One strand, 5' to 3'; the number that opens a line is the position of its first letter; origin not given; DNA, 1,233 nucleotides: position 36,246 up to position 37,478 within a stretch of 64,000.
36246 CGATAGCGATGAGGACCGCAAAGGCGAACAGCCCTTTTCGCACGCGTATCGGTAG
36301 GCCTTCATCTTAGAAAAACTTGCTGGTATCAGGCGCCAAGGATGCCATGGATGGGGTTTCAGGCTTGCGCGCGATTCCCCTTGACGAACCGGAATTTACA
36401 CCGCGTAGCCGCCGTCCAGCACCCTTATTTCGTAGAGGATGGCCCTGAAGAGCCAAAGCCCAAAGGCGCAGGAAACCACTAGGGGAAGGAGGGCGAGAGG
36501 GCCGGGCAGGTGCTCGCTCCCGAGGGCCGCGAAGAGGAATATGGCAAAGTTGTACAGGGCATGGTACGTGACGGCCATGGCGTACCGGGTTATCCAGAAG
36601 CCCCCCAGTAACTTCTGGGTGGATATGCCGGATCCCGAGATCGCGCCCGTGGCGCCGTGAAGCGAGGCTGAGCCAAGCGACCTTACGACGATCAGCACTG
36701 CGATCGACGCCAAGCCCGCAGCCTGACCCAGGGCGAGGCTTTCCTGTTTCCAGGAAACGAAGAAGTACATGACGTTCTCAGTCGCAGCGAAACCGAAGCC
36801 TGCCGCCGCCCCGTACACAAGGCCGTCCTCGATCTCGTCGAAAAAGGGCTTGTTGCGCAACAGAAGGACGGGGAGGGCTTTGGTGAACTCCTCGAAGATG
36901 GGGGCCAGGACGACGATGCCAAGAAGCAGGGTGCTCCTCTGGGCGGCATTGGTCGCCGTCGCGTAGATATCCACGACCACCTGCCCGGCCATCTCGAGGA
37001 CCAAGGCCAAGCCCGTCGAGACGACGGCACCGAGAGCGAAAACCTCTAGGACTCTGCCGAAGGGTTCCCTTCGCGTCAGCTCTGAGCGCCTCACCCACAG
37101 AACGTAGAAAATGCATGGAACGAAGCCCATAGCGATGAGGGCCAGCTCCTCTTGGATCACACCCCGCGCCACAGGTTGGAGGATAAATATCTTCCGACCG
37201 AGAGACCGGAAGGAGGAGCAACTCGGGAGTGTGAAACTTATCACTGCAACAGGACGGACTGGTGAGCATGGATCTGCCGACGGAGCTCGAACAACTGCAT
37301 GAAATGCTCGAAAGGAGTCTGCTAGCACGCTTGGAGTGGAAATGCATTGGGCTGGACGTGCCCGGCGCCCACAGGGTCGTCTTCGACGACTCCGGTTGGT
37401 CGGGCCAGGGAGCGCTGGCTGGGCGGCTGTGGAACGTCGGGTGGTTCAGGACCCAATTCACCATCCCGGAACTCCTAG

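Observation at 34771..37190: PrsW-type intramembrane protease directly upstream of a tail-anchored protein carrying a family-specific C-terminal TM domain: candidate new sorting/processing pair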

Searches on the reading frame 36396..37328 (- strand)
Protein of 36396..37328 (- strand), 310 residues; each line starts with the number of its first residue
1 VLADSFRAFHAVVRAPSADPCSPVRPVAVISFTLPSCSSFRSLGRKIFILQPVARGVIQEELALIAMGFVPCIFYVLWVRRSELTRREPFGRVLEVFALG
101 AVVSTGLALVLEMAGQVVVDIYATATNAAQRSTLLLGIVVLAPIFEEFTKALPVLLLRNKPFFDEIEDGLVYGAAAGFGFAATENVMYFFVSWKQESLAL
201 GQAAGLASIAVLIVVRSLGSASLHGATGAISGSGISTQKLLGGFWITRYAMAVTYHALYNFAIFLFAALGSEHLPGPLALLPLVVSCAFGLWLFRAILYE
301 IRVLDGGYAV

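Call 6: search_protein_families(library=pfam, proteins=[window:36396-37328:-], max_evalue=0.1)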
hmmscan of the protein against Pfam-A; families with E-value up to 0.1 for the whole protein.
window:36396-37328:- (310 aa): 1 family
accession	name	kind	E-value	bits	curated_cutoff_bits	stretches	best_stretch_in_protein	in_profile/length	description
PF13367.11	PrsW-protease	-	4.1e-28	98.7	23.5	1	88-272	1-181/196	PrsW family intramembrane metalloprotease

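Call 7: search_protein_families(library=ncbifam, proteins=[window:36396-37328:-], max_evalue=0.1)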
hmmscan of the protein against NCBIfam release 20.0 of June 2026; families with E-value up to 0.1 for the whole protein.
window:36396-37328:- (310 aa): 1 family
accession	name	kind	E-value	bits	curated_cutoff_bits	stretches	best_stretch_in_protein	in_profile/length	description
NF033739.1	intramemb_PrsW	equivalog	6.1e-10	39.1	225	1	62-197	1-126/210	glutamic-type intramembrane protease PrsW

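Call 21: find_homologous_proteins(query=window:36396-37160:-, max_evalue=0.001)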
Query window:36396-37160:- (254 aa): 50 proteins with E <= 0.001 among 8000 candidates.
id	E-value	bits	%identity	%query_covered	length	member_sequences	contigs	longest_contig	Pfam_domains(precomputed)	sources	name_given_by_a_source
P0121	1.3e-137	475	88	99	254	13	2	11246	PF13367.12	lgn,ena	-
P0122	3.2e-124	432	79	98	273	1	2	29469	PF13367.12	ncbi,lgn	-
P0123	1.4e-123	429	77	99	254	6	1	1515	PF13367.12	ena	-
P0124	4.9e-119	415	75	98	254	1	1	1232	PF13367.12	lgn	-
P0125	2.4e-118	412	74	99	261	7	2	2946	PF13367.12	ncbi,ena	-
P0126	1.2e-117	410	75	98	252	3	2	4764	PF13367.12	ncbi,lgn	-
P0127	7.0e-117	408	74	98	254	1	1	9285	PF13367.12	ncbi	-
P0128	8.0e-117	407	73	99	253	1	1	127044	PF13367.12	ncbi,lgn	-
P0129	3.5e-116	405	78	98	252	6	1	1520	PF13367.12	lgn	-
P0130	4.1e-115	402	72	99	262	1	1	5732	PF13367.12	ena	-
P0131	2.7e-114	399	73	98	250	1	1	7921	PF13367.12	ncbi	-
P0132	2.2e-111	390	75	96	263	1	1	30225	PF13367.12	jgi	-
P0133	2.0e-110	386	75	98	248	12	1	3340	PF13367.12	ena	-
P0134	6.7e-53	198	49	95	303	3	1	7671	PF13367.12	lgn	-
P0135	7.1e-51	191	45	98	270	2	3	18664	PF13367.12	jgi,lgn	jgi:RsiW-degrading membrane proteinase PrsW (M82 family)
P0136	4.4e-49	186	43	98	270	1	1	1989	PF13367.12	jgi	jgi:RsiW-degrading membrane proteinase PrsW (M82 family)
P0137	6.3e-24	103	40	95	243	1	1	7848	PF13367.12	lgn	-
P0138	2.2e-23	101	38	80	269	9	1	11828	PF13367.12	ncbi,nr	ncbi:MAG: PrsW family intramembrane metalloprotease [Candidatus Thermoplasmatota archaeon]|nr:PrsW f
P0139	5.4e-23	100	33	98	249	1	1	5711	PF13367.12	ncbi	-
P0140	1.8e-22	98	37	95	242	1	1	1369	PF13367.12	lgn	-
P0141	2.8e-22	98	36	95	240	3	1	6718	PF13367.12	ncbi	-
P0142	7.4e-22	96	38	77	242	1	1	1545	PF13367.12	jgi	jgi:RsiW-degrading membrane proteinase PrsW (M82 family)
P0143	2.0e-21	95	40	84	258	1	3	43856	PF13367.12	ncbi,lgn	-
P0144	3.1e-21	94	40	83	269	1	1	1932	PF13367.12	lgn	-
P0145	4.0e-21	94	37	80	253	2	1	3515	PF13367.12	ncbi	-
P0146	5.9e-20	90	37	78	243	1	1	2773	PF13367.12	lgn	-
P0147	1.5e-19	89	36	79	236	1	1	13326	PF13367.12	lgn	-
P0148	2.1e-19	88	36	79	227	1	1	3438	PF13367.12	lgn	-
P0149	8.1e-19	86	37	77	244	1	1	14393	PF13367.12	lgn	-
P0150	9.0e-19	86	38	76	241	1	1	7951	PF13367.12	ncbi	-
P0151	6.5e-18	83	40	73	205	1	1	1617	PF13367.12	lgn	-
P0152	1.0e-17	83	38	67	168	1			PF13367.12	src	-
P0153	1.5e-16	79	37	77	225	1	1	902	PF13367.12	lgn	-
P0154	3.9e-16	78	35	84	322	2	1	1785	PF13367.12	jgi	jgi:RsiW-degrading membrane proteinase PrsW (M82 family)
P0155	4.3e-16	78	34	78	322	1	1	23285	PF13367.12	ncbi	-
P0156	2.8e-15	75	34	78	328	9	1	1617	PF13367.12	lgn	-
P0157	2.0e-13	69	34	78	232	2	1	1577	PF13367.12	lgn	-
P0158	8.0e-12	64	34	80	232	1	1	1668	PF13367.12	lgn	-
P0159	4.9e-11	61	34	76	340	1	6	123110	PF13367.12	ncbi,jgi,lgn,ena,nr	ncbi:MAG TPA: PrsW family intramembrane metalloprotease [Anaerolineae bacterium]|nr:PrsW family intr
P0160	3.8e-10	58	43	44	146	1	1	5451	PF13367.12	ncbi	ncbi:MAG: PrsW family glutamic-type intramembrane protease [Thermoplasmata archaeon]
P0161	1.8e-9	56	33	68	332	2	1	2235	PF13367.12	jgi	jgi:RsiW-degrading membrane proteinase PrsW (M82 family)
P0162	3.2e-8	52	39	30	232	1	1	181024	PF13367.12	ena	-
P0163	5.9e-7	48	32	87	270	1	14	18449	PF13367.12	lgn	-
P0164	1.7e-5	43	34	50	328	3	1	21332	PF13367.12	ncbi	-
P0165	6.4e-5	41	29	84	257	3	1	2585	PF13367.12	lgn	-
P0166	9.2e-5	40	33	51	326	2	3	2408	PF13367.12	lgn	-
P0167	1.2e-4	40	36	50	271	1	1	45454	PF13367.12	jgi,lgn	-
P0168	1.8e-4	39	39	49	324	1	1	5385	PF13367.12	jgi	jgi:RsiW-degrading membrane proteinase PrsW (M82 family)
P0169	5.7e-4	38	35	44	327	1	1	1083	PF13367.12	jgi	jgi:RsiW-degrading membrane proteinase PrsW (M82 family)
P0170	5.8e-4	38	32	54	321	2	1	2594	PF13367.12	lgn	-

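Call 22: find_encoding_contigs(protein=P0135, flank=8000, max_places=3)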
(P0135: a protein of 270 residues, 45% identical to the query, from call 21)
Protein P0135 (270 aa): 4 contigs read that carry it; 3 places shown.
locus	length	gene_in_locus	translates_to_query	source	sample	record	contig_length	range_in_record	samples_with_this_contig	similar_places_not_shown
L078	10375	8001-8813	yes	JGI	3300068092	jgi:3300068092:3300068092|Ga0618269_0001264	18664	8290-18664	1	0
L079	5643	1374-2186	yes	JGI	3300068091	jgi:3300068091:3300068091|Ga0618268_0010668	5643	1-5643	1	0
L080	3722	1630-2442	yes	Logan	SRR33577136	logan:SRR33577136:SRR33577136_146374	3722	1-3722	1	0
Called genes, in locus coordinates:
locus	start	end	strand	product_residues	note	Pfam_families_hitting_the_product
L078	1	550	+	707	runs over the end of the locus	-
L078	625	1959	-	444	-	-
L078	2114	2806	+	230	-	-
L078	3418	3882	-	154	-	PF01850:PIN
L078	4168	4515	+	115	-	-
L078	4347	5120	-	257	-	PF01193:RNA_pol_L, PF01000:RNA_pol_A_bac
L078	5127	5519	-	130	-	PF00411:Ribosomal_S11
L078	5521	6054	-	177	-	PF01479:S4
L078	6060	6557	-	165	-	PF00416:Ribosomal_S13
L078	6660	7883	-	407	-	-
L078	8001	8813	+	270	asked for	PF13367:PrsW-protease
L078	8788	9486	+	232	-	PF26351:DUF8091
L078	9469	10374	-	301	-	?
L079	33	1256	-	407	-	-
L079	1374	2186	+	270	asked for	PF13367:PrsW-protease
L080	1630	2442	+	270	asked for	PF13367:PrsW-protease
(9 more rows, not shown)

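Call 23: find_encoding_contigs(protein=P0134, flank=8000, max_places=2)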
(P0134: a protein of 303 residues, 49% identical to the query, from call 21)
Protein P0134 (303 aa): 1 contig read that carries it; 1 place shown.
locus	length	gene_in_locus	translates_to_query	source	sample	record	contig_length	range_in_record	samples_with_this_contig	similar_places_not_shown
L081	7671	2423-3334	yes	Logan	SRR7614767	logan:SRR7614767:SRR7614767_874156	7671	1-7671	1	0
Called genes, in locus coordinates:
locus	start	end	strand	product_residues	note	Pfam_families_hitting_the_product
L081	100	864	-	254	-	PF01193:RNA_pol_L, PF01000:RNA_pol_A_bac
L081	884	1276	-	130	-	PF00411:Ribosomal_S11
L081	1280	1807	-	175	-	PF01479:S4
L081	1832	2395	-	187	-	PF00416:Ribosomal_S13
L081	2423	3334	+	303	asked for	PF13367:PrsW-protease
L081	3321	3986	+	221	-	PF26351:DUF8091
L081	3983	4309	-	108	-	PF07883:Cupin_2, PF02311:AraC_binding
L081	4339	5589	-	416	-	-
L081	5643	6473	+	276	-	PF01261:AP_endonuc_2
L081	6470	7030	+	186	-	PF02525:Flavodoxin_2, PF03358:FMN_red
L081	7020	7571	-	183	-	-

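Call 32: find_encoding_contigs(protein=P0132, flank=8000, max_places=2)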
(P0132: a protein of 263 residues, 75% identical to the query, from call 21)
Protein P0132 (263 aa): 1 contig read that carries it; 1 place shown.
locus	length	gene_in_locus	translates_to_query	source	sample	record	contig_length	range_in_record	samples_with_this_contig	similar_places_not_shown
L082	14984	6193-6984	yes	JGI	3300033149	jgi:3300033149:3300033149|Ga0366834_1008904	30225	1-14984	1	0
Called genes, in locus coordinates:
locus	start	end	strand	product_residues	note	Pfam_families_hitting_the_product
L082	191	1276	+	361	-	PF00579:tRNA-synt_1b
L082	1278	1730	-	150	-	PF13302:Acetyltransf_3 (weak), PF00583:Acetyltransf_1, PF13673:Acetyltransf_10, PF13508:Acetyltransf_7, PF08445:FR47 (weak)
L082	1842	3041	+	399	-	PF07090:GATase1_like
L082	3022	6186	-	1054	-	PF01074:Glyco_hydro_38N, PF09261:Alpha-mann_mid, PF07748:Glyco_hydro_38C, PF17677:Glyco_hydro38C2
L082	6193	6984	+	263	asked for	PF13367:PrsW-protease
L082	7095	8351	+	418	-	PF07090:GATase1_like (weak)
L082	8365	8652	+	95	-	-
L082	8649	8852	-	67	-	PF01194:RNA_pol_N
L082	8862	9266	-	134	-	PF00380:Ribosomal_S9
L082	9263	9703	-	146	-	PF00572:Ribosomal_L13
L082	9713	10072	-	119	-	PF17135:Ribosomal_L18, PF00828:Ribosomal_L27A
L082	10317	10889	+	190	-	-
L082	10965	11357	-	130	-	-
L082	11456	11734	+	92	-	-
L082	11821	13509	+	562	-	-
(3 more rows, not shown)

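Call 33: find_encoding_contigs(protein=P0143, flank=8000, max_places=2)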
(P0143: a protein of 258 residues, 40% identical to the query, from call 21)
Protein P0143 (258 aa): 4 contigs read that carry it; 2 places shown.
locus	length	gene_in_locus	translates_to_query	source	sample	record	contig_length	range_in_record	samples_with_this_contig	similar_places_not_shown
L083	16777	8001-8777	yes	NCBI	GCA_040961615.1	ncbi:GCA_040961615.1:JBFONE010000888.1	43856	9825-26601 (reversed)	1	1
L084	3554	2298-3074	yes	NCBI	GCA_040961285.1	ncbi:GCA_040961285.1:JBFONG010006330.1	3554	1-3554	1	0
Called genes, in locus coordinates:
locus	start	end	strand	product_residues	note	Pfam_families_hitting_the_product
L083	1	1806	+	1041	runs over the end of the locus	PF00801:PKD, PF18911:PKD_4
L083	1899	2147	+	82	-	PF22891:KH_PNO1_2nd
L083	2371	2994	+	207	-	-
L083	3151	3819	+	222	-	-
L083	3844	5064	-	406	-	PF27234:MJ0013 (weak), PF07282:Cas12f1-like_TNB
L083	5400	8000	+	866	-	PF01326:PPDK_N, PF00391:PEP-utilizers, PF02896:PEP-utilizers_C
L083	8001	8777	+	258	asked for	PF13367:PrsW-protease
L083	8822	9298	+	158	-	-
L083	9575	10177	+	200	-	PF02223:Thymidylate_kin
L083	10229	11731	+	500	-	PF01935:DUF87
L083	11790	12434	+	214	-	PF03992:ABM, PF04010:DUF357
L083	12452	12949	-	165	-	PF18899:DUF5655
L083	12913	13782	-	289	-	PF00288:GHMP_kinases_N (weak)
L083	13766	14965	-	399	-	PF02441:Flavoprotein, PF04127:DFP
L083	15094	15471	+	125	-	-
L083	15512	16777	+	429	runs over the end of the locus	PF08245:Mur_ligase_M, PF02875:Mur_ligase_C, PF27239:FOL3_C (weak)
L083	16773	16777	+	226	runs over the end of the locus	PF00730:HhH-GPD, PF00633:HHH (weak)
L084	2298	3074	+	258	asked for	PF13367:PrsW-protease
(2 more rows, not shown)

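Call 35: find_encoding_contigs(protein=P0137, flank=8000, max_places=2)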
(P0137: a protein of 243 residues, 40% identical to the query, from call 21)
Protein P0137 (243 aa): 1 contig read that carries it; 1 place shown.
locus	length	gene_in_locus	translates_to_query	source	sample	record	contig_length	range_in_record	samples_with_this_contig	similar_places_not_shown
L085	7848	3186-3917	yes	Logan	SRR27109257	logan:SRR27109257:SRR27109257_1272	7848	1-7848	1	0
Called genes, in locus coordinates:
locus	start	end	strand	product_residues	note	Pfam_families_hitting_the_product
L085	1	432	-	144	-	?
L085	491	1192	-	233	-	PF01066:CDP-OH_P_transf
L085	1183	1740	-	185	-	PF13238:AAA_18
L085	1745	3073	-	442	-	PF00464:SHMT, PF00155:Aminotran_1_2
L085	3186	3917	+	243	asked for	PF13367:PrsW-protease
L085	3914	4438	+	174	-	PF01467:CTP_transf_like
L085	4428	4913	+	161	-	PF02464:CinA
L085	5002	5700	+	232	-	PF08704:GCD14, PF13847:Methyltransf_31, PF08241:Methyltransf_11 (weak), PF13649:Methyltransf_25 (weak)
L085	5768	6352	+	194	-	-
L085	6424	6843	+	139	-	PF08570:DUF1761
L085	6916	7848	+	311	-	?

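Call 41: search_protein_families(library=pfam, proteins=[L078:8788-9486:+, L081:3321-3986:+, L083:8822-9298:+], max_evalue=0.01)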
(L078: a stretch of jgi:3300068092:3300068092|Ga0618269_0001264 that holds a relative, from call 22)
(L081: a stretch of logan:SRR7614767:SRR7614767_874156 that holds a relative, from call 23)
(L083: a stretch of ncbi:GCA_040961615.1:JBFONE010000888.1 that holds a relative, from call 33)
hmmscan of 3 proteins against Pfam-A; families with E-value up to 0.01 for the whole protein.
L078:8788-9486:+ (232 aa): 0 families

L081:3321-3986:+ (221 aa): 0 families

L083:8822-9298:+ (158 aa): 0 families

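Call 54: find_encoding_contigs(protein=P0139, flank=8000, max_places=1)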
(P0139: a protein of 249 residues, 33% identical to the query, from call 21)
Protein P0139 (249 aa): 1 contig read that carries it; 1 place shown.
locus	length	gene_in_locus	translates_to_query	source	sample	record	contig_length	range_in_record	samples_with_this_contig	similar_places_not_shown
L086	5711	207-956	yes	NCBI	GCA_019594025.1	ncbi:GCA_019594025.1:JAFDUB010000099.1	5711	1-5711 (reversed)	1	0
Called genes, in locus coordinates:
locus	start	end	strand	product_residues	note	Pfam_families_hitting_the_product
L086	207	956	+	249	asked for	PF13367:PrsW-protease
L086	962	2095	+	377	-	PF00155:Aminotran_1_2 (weak), PF00282:Pyridoxal_deC, PF00266:Aminotran_5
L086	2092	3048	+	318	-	PF01866:Diphthamide_syn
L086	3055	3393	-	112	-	PF01037:AsnC_trans_reg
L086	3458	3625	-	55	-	-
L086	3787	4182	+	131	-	PF01092:Ribosomal_S6e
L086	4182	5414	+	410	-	PF00009:GTP_EFTU, PF03193:RsgA_GTPase (faint), PF03144:GTP_EFTU_D2 (weak), PF09173:eIF2_C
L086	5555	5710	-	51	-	?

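Call 55: find_encoding_contigs(protein=P0149, flank=8000, max_places=1)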
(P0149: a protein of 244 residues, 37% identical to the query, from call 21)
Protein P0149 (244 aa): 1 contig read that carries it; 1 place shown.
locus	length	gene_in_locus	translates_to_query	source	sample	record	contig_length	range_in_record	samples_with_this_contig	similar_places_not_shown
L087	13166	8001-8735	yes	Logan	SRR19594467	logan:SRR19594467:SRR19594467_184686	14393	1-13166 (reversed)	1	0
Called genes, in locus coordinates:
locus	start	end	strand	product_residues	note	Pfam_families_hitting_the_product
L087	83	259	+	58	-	-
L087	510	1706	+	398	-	PF07690:MFS_1, PF12832:MFS_1_like, PF11700:ATG22, PF07690:MFS_1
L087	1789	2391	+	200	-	-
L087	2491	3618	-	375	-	PF00180:Iso_dh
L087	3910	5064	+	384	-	PF01022:HTH_5 (faint), PF01325:Fe_dep_repress (faint), PF03965:Penicillinase_R (faint), PF13412:HTH_24 (weak), PF24033:DUF7342 (weak), PF24266:HTH_HVO_0163_N, PF12840:HTH_20 (weak), PF13412:HTH_24 (weak), +4 more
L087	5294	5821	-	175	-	PF01066:CDP-OH_P_transf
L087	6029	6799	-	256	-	PF00795:CN_hydrolase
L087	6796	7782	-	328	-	PF00561:Abhydrolase_1, PF12146:Hydrolase_4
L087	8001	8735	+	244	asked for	PF13367:PrsW-protease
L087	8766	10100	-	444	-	PF13088:BNR_2 (faint), PF02012:BNR (faint)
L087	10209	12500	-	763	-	PF13360:PQQ_2, PF18911:PKD_4, PF00801:PKD (weak)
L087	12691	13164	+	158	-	?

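Call 56: find_encoding_contigs(protein=P0121, flank=10000, max_places=2)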
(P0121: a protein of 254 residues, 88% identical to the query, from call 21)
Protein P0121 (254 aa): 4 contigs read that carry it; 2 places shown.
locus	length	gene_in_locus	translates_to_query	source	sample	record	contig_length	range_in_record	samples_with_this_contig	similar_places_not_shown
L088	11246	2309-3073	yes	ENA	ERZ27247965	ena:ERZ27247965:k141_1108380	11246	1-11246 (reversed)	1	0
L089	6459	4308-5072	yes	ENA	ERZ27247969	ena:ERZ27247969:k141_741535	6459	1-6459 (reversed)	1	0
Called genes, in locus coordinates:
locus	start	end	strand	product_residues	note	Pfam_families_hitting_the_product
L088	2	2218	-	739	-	?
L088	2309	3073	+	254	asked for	PF13367:PrsW-protease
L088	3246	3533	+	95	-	-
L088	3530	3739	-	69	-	PF01194:RNA_pol_N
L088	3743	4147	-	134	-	PF00380:Ribosomal_S9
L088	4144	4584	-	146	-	PF00572:Ribosomal_L13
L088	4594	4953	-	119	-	PF00828:Ribosomal_L27A (weak), PF17135:Ribosomal_L18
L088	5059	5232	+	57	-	-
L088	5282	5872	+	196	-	-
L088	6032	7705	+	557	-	-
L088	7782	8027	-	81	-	-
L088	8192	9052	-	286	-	PF01061:ABC2_membrane, PF12698:ABC2_membrane_3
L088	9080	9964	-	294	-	PF01061:ABC2_membrane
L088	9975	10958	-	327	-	PF00005:ABC_tran, PF13304:AAA_21 (faint), PF13732:DrrA1-3_C (weak)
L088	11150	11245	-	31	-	?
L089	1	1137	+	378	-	?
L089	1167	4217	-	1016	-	PF01074:Glyco_hydro_38N, PF09261:Alpha-mann_mid, PF07748:Glyco_hydro_38C, PF17677:Glyco_hydro38C2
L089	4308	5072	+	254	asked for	PF13367:PrsW-protease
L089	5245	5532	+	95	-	-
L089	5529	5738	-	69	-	PF01194:RNA_pol_N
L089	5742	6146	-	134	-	PF00380:Ribosomal_S9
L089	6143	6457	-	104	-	?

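Call 79: find_encoding_contigs(protein=P0131, flank=8000, max_places=1)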
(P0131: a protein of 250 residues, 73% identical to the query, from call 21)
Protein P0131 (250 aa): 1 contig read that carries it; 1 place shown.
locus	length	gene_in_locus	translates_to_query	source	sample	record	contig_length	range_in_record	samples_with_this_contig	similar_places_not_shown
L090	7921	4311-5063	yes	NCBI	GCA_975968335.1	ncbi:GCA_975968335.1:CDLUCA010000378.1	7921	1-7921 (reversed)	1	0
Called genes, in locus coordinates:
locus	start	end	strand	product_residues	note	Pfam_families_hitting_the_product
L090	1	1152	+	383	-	?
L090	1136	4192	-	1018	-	PF01074:Glyco_hydro_38N, PF09261:Alpha-mann_mid, PF07748:Glyco_hydro_38C, PF17677:Glyco_hydro38C2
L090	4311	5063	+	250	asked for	PF13367:PrsW-protease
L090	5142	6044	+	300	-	PF13580:SIS_2, PF22198:GKRP_SIS_2, PF22645:GKRP_SIS_N, PF01380:SIS (weak)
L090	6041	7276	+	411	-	-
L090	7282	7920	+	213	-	?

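Call 80: find_encoding_contigs(protein=P0130, flank=8000, max_places=1)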
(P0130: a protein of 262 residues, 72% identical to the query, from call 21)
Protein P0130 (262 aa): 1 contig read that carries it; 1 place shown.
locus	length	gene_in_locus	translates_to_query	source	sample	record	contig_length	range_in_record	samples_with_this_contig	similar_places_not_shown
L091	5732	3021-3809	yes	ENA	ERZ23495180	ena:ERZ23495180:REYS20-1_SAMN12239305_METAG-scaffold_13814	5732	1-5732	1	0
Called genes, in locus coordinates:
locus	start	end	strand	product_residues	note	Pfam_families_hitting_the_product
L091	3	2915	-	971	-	?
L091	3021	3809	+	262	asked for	PF13367:PrsW-protease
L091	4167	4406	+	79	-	-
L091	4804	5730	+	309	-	?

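Call 81: find_encoding_contigs(protein=P0126, flank=8000, max_places=2)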
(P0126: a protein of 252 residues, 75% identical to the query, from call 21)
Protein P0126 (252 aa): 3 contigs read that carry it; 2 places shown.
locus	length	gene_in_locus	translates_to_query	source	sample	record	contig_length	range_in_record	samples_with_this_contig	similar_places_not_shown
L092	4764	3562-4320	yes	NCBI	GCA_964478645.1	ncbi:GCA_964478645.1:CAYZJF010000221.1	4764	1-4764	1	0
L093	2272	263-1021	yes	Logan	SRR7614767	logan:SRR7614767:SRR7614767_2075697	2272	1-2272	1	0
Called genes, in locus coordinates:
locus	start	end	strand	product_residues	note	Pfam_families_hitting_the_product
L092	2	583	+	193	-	?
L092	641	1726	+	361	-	PF00579:tRNA-synt_1b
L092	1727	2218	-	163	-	PF13302:Acetyltransf_3, PF00583:Acetyltransf_1, PF13673:Acetyltransf_10, PF13508:Acetyltransf_7, PF08445:FR47 (weak)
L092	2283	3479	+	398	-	PF07090:GATase1_like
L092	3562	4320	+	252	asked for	PF13367:PrsW-protease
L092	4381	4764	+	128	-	?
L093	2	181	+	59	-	?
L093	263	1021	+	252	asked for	PF13367:PrsW-protease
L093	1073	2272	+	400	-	?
